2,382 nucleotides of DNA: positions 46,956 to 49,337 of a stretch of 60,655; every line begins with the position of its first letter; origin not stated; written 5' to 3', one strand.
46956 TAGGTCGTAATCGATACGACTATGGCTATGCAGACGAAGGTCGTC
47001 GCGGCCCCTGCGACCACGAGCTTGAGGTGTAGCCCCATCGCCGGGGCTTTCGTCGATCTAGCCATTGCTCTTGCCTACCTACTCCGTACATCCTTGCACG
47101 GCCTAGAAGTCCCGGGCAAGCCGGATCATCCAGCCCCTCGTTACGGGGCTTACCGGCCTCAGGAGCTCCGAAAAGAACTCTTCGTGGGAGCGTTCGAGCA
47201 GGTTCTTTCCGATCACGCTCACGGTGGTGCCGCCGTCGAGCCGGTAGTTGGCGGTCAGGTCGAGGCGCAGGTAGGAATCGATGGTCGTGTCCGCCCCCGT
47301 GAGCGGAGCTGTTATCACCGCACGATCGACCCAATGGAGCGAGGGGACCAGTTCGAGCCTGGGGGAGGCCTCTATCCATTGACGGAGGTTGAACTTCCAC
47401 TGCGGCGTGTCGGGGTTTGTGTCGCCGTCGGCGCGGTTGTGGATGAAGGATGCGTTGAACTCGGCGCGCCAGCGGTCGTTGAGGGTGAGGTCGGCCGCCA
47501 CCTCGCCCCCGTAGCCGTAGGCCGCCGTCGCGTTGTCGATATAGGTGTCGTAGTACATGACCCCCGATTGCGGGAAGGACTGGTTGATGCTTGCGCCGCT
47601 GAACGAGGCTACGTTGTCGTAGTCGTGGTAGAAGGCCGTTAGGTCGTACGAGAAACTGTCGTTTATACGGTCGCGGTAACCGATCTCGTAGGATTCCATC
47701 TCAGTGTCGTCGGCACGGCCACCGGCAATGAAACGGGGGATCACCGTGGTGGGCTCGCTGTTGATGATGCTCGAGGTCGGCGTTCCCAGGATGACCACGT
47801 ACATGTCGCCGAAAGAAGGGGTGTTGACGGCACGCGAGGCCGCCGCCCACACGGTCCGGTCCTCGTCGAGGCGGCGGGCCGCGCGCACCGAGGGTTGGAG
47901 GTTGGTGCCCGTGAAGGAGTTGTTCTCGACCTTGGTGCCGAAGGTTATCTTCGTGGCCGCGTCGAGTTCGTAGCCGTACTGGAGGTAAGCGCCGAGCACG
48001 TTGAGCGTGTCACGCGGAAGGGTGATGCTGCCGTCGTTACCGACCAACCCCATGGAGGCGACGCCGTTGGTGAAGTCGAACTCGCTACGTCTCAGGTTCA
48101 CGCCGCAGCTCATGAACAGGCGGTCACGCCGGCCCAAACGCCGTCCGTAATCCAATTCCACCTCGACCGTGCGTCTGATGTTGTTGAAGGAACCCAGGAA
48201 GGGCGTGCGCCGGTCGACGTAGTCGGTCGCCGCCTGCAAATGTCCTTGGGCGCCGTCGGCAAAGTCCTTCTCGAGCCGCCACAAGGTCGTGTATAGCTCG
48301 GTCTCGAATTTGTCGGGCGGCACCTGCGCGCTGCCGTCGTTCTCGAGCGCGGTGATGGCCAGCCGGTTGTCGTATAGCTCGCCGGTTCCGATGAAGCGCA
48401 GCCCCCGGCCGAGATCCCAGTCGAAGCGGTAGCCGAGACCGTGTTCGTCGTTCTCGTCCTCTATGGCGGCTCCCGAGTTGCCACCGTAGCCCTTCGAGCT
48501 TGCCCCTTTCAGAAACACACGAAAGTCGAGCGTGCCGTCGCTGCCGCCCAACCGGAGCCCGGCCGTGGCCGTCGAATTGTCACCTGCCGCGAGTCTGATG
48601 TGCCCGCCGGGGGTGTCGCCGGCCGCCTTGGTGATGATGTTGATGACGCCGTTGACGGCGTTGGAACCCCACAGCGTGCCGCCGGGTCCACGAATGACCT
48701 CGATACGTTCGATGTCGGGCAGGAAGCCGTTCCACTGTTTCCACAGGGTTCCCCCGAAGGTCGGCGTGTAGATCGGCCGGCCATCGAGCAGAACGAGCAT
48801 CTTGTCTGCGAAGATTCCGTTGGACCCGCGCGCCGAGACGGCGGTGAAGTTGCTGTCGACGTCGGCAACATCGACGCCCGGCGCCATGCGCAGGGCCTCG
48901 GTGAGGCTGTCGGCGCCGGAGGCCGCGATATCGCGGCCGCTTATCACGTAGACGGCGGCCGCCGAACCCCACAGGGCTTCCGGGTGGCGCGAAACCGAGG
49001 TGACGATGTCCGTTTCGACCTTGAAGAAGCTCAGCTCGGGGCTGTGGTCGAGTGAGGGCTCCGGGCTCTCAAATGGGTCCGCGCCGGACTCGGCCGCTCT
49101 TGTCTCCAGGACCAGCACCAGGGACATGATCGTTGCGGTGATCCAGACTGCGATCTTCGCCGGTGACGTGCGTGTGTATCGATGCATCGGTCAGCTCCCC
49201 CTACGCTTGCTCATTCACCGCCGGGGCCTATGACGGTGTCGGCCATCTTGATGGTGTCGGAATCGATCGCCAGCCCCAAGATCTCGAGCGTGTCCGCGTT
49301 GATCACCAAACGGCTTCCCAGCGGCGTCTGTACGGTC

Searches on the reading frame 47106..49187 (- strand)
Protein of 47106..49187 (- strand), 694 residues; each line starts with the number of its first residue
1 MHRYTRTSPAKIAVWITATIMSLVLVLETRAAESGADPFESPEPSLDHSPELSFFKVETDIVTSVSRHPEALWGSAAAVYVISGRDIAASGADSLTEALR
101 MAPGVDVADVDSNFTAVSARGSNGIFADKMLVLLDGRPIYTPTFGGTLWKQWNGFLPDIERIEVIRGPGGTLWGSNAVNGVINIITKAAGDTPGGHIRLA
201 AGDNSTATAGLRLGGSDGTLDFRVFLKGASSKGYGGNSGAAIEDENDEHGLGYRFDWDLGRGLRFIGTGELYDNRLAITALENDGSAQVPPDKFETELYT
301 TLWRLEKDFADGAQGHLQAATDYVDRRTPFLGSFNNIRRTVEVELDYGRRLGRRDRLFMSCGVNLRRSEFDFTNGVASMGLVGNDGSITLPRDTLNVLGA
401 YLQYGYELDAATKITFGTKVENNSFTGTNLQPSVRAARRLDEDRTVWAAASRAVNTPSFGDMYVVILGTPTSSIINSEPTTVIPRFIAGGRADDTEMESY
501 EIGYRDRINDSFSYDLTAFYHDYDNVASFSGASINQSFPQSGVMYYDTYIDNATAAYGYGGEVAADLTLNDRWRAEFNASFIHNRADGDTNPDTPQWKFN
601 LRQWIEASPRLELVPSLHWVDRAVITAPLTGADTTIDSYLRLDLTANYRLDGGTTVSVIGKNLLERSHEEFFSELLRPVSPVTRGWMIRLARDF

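Call 25: search_protein_families(library=pfam, proteins=[window:47106-49187:-], max_evalue=0.01)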
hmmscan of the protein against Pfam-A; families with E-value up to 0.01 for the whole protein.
window:47106-49187:- (694 aa): 3 families
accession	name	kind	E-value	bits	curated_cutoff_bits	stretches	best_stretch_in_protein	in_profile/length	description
PF00593.30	TonB_dep_Rec_b-barrel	-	3.5e-21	77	27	1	202-663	10-436/436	TonB dependent receptor-like, beta-barrel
PF07715.20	Plug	-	1.2e-19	71.2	23.9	1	76-181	6-107/107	TonB-dependent Receptor Plug Domain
PF14905.12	OMP_b-brl_3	-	3.4e-07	30.1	27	1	498-668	219-378/408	Outer membrane protein beta-barrel family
